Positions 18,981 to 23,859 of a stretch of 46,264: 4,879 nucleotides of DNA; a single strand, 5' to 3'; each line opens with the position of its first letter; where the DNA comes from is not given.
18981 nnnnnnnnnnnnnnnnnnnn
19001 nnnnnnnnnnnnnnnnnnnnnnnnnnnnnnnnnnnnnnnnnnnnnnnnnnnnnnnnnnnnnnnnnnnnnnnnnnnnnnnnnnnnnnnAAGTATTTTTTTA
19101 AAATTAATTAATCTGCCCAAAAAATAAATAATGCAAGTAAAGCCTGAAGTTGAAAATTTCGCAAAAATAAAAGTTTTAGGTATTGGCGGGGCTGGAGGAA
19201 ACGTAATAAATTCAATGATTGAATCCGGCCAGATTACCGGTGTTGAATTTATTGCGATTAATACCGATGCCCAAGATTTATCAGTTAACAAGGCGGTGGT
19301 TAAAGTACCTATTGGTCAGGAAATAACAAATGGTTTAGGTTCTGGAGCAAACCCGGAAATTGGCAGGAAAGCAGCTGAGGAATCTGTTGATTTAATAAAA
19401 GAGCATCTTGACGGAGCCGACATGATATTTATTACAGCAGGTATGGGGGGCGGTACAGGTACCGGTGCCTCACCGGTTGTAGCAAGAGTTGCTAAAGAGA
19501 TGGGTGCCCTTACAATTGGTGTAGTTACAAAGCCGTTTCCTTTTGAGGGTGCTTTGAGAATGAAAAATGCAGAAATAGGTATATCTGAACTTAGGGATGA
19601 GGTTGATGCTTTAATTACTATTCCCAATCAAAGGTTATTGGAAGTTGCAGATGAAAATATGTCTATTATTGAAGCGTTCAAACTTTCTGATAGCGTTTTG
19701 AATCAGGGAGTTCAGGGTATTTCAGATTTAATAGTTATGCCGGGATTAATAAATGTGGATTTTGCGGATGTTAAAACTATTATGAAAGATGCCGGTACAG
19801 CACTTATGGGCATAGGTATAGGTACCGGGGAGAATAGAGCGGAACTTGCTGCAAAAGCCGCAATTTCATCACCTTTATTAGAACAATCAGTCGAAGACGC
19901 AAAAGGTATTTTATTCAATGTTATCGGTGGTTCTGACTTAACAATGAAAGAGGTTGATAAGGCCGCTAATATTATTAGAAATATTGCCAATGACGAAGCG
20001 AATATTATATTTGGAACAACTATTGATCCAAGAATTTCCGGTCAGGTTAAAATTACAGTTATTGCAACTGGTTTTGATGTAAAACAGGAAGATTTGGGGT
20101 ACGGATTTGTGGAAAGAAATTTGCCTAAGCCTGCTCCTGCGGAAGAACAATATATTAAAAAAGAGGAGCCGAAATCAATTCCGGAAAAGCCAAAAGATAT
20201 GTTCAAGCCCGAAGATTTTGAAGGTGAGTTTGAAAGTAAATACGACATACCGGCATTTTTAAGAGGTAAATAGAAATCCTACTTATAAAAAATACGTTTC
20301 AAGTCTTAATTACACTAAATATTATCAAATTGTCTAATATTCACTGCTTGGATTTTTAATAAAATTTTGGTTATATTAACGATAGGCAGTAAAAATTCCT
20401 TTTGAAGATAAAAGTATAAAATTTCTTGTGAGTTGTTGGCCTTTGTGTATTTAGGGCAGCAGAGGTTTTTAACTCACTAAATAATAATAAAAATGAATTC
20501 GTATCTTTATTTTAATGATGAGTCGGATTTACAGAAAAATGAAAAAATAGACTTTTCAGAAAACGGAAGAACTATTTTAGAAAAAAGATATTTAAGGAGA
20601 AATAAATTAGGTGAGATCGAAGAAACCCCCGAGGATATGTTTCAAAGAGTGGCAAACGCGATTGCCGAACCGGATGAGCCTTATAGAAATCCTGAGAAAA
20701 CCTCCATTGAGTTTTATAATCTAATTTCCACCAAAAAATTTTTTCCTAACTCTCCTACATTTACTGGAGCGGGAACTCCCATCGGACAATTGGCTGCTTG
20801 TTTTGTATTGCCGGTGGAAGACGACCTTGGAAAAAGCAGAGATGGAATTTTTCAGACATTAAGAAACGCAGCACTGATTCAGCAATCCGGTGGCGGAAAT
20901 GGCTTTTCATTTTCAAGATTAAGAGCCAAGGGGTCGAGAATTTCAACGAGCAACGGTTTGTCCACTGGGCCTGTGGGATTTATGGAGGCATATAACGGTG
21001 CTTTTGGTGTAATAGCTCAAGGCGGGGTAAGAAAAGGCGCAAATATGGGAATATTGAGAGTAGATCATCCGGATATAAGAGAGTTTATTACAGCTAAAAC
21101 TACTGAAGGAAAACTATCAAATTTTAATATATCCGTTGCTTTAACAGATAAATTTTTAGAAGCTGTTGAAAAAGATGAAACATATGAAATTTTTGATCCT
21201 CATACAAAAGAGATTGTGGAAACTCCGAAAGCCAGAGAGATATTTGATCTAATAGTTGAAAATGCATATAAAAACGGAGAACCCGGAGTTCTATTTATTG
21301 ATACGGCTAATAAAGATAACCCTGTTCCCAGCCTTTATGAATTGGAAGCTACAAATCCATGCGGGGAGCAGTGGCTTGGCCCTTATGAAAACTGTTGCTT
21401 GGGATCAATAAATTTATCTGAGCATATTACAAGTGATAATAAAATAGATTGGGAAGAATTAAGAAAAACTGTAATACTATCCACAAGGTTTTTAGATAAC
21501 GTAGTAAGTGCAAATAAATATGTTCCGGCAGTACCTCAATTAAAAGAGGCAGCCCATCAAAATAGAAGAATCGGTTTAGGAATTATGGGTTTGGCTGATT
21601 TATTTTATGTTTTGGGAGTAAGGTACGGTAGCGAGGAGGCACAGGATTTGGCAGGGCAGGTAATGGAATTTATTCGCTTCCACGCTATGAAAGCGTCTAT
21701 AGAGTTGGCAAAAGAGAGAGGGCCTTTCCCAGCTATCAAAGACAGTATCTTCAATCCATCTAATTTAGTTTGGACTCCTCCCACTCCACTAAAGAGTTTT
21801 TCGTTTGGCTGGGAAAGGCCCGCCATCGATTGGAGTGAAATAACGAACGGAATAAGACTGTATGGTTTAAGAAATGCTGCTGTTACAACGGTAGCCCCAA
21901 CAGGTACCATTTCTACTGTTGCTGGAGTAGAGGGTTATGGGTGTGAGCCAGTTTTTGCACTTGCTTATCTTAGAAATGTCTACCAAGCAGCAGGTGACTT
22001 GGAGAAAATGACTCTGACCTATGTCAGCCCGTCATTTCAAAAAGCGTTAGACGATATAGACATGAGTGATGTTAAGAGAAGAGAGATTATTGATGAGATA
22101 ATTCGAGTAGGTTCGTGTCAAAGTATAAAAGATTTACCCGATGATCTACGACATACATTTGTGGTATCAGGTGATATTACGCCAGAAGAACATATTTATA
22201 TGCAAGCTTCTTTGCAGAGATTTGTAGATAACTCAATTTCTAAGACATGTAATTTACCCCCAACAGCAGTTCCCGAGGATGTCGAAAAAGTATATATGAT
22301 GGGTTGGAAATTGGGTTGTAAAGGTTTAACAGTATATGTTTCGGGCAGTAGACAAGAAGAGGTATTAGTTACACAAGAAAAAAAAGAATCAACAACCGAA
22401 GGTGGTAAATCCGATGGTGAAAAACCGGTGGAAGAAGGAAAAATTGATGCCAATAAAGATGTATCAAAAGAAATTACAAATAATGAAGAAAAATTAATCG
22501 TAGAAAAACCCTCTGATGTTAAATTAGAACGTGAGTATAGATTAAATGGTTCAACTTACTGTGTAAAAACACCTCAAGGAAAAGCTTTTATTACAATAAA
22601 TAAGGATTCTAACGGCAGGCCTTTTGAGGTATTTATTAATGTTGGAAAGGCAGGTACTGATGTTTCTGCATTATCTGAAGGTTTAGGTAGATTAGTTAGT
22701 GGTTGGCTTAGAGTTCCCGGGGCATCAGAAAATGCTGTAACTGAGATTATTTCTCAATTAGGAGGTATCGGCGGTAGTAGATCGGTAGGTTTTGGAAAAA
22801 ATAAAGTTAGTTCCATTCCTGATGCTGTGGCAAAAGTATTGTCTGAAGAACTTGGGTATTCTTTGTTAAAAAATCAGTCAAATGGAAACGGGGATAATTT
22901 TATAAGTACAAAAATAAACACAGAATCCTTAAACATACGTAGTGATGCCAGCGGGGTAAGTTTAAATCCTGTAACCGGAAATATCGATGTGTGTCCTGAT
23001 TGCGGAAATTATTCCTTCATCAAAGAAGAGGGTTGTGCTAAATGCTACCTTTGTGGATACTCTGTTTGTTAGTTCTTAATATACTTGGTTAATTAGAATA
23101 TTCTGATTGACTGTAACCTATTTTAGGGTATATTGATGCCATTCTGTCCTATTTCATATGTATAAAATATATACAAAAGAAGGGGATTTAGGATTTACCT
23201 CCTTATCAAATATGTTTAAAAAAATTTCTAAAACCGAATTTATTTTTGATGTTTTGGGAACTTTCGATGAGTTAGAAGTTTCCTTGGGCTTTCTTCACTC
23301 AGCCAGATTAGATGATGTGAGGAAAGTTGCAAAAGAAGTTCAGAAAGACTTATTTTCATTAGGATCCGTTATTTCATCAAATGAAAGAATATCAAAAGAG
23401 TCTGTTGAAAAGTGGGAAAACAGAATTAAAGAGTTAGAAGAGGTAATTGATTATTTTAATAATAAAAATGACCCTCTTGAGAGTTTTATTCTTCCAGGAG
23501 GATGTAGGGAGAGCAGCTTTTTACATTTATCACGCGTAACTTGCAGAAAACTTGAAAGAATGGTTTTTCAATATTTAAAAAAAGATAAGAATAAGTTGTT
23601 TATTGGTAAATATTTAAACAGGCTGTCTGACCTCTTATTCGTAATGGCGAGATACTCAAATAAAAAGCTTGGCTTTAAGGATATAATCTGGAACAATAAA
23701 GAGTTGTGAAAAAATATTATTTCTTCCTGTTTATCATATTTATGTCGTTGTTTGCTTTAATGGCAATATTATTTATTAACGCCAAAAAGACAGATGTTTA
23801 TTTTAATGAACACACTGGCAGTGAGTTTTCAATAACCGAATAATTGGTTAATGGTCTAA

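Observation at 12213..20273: Remodelled dcw cluster: no Mur ligases, eroded MurA and MraY, but apparently intact downstream polymerases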

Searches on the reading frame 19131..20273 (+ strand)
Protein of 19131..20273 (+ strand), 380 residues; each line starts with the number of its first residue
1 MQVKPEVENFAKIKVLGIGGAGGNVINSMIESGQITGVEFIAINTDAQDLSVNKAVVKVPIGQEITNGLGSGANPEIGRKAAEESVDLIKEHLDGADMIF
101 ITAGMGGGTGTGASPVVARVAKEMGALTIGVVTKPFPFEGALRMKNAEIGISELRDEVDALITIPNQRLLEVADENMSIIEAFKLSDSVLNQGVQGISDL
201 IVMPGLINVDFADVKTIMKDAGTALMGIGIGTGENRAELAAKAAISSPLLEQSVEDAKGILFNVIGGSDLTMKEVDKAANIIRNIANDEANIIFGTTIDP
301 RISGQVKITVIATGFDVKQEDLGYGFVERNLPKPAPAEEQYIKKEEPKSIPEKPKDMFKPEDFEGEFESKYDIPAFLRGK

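Call 3: search_protein_families(library=pfam, proteins=[window:19131-20273:+])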
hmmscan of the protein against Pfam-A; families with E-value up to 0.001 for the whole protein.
window:19131-20273:+ (380 aa): 2 families
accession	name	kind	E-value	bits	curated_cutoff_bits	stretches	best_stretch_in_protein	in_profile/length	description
PF00091.31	Tubulin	-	3.7e-51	174.5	33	1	12-173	1-189/190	Tubulin/FtsZ family, GTPase domain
PF12327.13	FtsZ_C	-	8.5e-33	113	27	1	222-316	1-95/95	FtsZ family, C-terminal domain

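Call 4: search_protein_families(library=ncbifam, proteins=[window:19131-20273:+])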
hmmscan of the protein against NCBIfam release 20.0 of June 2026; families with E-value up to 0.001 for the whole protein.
window:19131-20273:+ (380 aa): 2 families
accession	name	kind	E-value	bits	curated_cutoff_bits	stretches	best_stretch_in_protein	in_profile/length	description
TIGR00065.1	ftsZ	equivalog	2.4e-125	418.5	295.2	1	8-321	15-330/353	cell division protein FtsZ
NF045859.1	glide_P42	exception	6.4e-05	22.1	280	1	225-315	223-314/365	gliding machinery protein P42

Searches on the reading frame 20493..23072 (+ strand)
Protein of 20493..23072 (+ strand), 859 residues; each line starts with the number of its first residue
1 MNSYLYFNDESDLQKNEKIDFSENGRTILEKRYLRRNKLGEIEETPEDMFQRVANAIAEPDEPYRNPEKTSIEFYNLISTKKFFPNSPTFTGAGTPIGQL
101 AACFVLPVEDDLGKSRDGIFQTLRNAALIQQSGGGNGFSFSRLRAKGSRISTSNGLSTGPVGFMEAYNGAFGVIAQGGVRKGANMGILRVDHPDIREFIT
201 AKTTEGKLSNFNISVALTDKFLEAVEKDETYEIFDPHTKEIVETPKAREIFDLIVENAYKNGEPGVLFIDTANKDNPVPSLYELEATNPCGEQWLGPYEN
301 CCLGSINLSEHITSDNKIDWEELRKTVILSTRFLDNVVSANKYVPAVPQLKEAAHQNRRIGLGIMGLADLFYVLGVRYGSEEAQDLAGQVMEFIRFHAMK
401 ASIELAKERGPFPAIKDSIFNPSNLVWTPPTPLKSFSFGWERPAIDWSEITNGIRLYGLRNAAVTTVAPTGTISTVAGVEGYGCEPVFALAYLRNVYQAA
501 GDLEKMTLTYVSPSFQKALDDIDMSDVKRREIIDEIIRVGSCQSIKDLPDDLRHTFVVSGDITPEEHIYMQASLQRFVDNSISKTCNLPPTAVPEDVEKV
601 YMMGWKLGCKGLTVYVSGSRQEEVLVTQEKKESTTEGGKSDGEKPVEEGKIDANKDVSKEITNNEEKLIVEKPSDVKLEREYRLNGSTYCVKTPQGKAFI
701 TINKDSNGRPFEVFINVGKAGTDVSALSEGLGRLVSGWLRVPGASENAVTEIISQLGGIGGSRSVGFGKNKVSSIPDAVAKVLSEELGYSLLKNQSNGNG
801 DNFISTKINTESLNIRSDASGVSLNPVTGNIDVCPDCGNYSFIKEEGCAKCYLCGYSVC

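Call 3: search_protein_families(library=pfam, proteins=[window:20493-23072:+])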
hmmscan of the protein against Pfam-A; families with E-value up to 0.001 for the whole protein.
window:20493-23072:+ (859 aa): 3 families
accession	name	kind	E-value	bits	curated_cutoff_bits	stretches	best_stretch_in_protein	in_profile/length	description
PF02867.20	Ribonuc_red_lgC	-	6e-130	434.8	23.9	1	101-615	1-523/523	Ribonucleotide reductase, barrel domain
PF00317.26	Ribonuc_red_lgN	-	8.4e-23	80.7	28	1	20-96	2-75/77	Ribonucleotide reductase, all-alpha domain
PF12637.14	TSCPD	-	7.4e-15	55.5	22.8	1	693-786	11-87/88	TSCPD domain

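Call 4: search_protein_families(library=ncbifam, proteins=[window:20493-23072:+])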
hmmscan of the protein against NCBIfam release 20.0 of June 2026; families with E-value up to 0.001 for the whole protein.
window:20493-23072:+ (859 aa): 21 families
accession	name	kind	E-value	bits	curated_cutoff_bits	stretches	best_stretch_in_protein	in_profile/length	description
NF006417.0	PRK08665.1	equivalog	2.1e-260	866.2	961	1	14-859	5-758/759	vitamin B12-dependent ribonucleotide reductase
TIGR02504.1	NrdJ_Z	equivalog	2.1e-194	647.5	399.95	1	27-625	3-606/606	adenosylcobalamin-dependent ribonucleoside-diphosphate reductase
NF005010.0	PRK06406.1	subfamily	1.5e-173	579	1125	2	69-420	218-563/771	vitamin B12-dependent ribonucleotide reductase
NF006207.0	PRK08332.1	equivalog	2.2e-108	363.3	2400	3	289-637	1241-1574/1684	vitamin B12-dependent ribonucleotide reductase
TIGR02506.1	NrdE_NrdA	equivalog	4.9e-104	349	341.05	1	24-615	2-612/616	ribonucleoside-diphosphate reductase subunit alpha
NF005122.0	PRK06556.1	equivalog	5.6e-99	332.2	859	2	209-737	286-803/960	vitamin B12-dependent ribonucleotide reductase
NF005991.0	PRK08115.1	equivalog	6.3e-91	305.6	854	2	244-647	432-799/858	vitamin B12-dependent ribonucleotide reductase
NF005401.0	PRK06948.1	subfamily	1.9e-82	277.8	906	2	25-507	17-498/604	ribonucleotide reductase-like protein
NF005544.0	PRK07207.1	equivalog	2.2e-80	270.7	965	2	246-630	544-925/965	ribonucleoside-diphosphate reductase subunit alpha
NF006577.0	PRK09102.1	equivalog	3.2e-77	260.2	620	2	13-421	17-419/604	ribonucleoside-diphosphate reductase subunit alpha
NF005101.0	PRK06539.1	equivalog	3.1e-75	253.7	988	2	246-644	397-788/822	ribonucleoside-diphosphate reductase subunit alpha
NF005736.0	PRK07562.1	equivalog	5.9e-72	242.7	1737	4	210-416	396-601/1222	vitamin B12-dependent ribonucleotide reductase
NF009029.0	PRK12365.1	equivalog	4.3e-63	213.7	1350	2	249-616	630-991/1046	ribonucleoside-diphosphate reductase subunit alpha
NF005483.0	PRK07088.1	equivalog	4.3e-57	193.8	1214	2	13-245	150-381/764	ribonucleoside-diphosphate reductase subunit alpha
NF006665.0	PRK09209.1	equivalog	3.6e-56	190.9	1057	2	16-239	151-373/761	ribonucleoside-diphosphate reductase subunit alpha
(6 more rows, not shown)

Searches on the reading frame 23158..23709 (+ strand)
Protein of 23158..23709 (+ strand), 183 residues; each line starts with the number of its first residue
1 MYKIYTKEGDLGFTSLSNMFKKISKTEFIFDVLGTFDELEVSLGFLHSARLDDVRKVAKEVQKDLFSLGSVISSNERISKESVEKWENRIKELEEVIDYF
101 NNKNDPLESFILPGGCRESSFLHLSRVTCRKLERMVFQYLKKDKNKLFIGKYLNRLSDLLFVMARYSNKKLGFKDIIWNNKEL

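Call 5: search_protein_families(library=pfam, proteins=[window:23158-23709:+])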
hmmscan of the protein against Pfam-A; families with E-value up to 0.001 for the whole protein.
window:23158-23709:+ (183 aa): 1 family
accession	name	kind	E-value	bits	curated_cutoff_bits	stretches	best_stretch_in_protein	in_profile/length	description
PF01923.23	Cob_adeno_trans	-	8.9e-42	143.5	24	1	4-166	1-170/171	Cobalamin adenosyltransferase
